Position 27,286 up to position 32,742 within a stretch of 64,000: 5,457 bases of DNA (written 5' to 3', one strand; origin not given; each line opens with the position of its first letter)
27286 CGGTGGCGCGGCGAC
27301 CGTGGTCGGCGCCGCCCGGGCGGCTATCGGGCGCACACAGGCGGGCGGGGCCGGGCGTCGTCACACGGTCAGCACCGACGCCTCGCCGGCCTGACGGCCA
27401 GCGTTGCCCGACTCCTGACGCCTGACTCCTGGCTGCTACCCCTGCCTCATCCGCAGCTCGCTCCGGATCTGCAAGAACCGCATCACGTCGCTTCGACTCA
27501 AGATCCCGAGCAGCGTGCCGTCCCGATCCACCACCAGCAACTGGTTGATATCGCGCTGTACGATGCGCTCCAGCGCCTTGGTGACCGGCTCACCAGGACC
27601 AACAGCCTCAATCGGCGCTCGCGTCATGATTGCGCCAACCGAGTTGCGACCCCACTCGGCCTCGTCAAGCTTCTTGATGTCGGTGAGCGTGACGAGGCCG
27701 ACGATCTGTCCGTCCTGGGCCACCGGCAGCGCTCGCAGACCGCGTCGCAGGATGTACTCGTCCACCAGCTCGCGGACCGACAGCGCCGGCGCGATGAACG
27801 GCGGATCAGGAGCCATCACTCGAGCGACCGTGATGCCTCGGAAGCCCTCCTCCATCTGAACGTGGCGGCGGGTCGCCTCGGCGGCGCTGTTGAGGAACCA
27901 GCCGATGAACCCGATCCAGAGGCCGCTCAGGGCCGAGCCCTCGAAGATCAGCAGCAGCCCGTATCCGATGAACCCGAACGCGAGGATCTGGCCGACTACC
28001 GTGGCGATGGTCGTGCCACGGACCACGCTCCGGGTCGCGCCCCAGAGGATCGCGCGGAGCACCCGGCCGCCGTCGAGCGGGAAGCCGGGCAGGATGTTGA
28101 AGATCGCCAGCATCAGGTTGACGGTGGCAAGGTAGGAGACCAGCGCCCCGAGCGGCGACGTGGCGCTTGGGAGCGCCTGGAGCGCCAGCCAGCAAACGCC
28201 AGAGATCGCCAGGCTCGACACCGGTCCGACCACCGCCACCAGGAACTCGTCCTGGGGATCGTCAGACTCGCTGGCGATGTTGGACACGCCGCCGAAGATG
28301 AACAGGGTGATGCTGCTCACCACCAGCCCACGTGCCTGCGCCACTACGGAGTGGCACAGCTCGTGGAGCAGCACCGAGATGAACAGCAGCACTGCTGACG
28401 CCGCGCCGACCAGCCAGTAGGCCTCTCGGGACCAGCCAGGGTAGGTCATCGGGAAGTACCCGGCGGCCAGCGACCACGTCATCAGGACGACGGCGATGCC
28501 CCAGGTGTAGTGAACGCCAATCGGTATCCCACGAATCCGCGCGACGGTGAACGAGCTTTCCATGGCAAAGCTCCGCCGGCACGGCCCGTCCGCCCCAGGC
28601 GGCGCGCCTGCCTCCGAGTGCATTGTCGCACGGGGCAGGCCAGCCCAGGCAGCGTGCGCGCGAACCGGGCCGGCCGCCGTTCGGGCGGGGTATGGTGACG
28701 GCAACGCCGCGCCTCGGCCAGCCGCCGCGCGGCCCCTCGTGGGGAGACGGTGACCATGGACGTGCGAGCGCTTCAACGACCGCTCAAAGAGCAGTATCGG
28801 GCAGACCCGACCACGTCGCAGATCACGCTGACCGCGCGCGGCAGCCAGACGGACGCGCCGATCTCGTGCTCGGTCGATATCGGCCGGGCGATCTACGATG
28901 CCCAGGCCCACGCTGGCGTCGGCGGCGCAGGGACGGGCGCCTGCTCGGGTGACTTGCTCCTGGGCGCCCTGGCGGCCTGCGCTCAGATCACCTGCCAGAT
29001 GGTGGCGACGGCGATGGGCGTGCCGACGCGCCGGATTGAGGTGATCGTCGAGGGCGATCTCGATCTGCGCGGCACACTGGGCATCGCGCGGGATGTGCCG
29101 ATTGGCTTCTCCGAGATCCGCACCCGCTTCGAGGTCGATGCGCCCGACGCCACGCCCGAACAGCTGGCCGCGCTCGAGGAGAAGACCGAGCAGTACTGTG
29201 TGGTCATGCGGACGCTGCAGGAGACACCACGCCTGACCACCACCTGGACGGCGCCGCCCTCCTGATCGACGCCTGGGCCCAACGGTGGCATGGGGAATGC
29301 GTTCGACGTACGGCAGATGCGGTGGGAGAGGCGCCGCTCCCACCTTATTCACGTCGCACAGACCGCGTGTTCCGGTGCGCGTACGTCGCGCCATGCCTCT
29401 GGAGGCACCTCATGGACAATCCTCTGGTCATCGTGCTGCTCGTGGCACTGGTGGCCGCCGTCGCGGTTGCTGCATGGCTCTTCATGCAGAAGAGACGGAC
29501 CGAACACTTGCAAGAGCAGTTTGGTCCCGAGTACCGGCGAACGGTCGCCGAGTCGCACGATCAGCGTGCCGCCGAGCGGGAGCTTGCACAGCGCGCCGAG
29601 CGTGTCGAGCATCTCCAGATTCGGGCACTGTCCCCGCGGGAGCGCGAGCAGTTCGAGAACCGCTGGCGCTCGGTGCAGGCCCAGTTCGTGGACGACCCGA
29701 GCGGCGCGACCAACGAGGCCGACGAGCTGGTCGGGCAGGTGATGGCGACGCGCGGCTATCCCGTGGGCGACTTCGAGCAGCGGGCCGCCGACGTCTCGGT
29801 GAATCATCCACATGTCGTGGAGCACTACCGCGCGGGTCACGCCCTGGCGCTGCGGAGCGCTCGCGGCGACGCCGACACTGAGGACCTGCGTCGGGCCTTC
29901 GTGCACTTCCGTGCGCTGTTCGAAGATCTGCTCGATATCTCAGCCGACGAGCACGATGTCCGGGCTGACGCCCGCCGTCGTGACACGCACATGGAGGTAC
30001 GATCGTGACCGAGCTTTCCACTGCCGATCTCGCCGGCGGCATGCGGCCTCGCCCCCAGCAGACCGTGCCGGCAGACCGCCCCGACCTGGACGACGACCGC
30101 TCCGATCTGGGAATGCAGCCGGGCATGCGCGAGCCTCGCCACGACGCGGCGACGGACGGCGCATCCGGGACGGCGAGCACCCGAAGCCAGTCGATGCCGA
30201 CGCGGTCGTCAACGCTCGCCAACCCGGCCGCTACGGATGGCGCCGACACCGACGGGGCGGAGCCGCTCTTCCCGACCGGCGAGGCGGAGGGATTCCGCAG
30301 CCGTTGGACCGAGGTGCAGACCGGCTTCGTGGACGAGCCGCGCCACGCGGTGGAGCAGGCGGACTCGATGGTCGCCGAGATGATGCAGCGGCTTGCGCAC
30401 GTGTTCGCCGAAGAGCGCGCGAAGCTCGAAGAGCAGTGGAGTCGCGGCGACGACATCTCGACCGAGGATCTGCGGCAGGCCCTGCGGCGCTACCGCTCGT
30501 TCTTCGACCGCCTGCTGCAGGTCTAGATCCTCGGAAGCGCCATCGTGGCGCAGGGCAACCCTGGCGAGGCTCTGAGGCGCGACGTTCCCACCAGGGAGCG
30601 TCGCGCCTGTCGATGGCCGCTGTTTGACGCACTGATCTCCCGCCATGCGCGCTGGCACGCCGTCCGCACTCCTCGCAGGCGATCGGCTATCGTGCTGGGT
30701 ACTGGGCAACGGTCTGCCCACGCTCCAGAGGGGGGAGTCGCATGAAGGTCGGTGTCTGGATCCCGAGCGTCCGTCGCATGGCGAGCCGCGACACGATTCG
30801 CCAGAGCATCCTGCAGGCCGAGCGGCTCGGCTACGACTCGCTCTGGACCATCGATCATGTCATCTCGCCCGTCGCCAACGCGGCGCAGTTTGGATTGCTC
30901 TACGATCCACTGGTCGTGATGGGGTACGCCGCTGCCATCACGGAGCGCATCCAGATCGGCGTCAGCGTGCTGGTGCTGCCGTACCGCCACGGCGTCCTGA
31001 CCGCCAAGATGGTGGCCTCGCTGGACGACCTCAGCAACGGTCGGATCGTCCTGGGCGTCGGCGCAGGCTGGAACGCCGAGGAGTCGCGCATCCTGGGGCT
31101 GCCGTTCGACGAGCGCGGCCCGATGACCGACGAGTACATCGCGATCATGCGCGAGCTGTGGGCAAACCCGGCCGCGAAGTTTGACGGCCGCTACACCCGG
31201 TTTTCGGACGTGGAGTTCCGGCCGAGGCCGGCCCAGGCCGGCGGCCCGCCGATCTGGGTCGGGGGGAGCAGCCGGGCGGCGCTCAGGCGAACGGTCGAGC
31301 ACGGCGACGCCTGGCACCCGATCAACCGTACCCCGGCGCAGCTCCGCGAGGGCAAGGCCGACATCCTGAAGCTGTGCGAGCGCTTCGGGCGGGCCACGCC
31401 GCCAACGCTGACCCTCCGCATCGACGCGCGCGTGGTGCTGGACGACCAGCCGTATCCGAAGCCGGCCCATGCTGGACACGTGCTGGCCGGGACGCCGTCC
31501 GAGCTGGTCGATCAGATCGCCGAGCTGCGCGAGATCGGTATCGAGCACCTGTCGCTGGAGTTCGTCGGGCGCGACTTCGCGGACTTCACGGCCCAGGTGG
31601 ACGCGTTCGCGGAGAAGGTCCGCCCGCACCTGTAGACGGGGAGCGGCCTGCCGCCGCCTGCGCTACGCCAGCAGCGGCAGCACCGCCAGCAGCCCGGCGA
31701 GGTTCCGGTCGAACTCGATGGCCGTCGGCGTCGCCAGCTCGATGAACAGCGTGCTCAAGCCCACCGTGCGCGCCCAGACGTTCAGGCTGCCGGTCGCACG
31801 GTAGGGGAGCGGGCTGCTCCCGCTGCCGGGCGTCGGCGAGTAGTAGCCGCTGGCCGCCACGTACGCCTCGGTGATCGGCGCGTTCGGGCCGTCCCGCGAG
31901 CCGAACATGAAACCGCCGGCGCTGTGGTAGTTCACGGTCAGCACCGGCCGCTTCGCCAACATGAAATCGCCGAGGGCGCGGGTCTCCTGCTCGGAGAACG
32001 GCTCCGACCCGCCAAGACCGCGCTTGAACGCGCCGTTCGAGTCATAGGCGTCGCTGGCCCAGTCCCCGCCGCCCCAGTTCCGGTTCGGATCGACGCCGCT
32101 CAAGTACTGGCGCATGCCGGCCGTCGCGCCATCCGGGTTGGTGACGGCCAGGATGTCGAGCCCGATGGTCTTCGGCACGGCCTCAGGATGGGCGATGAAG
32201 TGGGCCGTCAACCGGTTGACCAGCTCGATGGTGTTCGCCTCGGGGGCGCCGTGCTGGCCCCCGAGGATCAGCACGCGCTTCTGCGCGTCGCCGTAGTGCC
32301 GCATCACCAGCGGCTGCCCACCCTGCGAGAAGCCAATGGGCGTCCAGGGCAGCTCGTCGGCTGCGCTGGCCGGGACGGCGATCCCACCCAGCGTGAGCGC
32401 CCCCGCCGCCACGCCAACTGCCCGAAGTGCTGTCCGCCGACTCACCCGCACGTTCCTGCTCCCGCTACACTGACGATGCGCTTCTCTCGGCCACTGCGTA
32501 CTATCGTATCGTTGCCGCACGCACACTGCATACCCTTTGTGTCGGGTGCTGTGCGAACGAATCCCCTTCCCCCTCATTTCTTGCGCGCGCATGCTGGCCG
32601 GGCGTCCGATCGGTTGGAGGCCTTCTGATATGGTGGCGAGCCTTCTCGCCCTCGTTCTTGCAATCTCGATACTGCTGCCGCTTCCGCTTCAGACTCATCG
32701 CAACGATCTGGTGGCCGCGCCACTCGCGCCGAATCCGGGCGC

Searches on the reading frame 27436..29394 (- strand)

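Call 48: search_protein_families(library=pfam, proteins=[window:27436-29394:-], max_evalue=0.00001)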
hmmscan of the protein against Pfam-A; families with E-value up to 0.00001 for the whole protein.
window:27436-29394:- (652 aa): 2 families
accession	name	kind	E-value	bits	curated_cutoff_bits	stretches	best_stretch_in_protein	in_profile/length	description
PF00571.33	CBS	-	7e-23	81.2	24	2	586-641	1-55/57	CBS domain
PF02163.28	Peptidase_M50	-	8.2e-20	71.5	27.2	2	412-473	156-219/221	Peptidase family M50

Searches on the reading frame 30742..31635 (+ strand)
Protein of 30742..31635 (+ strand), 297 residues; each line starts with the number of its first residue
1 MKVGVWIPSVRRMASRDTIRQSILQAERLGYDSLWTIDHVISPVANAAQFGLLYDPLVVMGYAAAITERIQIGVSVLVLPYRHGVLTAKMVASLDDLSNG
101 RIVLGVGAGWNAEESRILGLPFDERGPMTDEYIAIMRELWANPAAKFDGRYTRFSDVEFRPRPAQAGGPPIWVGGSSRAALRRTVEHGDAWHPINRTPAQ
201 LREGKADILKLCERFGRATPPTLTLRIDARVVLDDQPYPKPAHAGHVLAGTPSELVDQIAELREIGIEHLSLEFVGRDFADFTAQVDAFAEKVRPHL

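Call 48: search_protein_families(library=pfam, proteins=[window:30742-31635:+], max_evalue=0.00001)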
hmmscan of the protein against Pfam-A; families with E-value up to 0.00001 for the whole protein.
window:30742-31635:+ (297 aa): 1 family
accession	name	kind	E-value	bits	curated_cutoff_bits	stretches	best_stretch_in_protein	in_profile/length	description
PF00296.26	Bac_luciferase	-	2e-58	198.6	27.9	1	1-234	1-231/314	Luciferase-like monooxygenase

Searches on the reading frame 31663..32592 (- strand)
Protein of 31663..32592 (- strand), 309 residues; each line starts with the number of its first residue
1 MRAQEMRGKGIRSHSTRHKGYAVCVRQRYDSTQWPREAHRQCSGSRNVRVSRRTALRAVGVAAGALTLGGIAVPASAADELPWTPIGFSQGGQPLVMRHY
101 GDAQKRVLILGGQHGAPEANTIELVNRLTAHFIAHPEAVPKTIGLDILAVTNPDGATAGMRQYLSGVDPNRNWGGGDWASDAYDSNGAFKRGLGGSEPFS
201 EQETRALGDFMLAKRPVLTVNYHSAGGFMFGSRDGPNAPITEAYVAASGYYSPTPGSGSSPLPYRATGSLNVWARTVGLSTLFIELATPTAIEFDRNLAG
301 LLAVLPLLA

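Call 48: search_protein_families(library=pfam, proteins=[window:31663-32592:-], max_evalue=0.00001)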
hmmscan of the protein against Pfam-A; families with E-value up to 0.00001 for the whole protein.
window:31663-32592:- (309 aa): 1 family
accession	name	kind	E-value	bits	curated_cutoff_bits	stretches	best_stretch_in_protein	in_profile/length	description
PF00246.29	Peptidase_M14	-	2.3e-13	50.9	21.6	1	103-228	45-187/286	Zinc carboxypeptidase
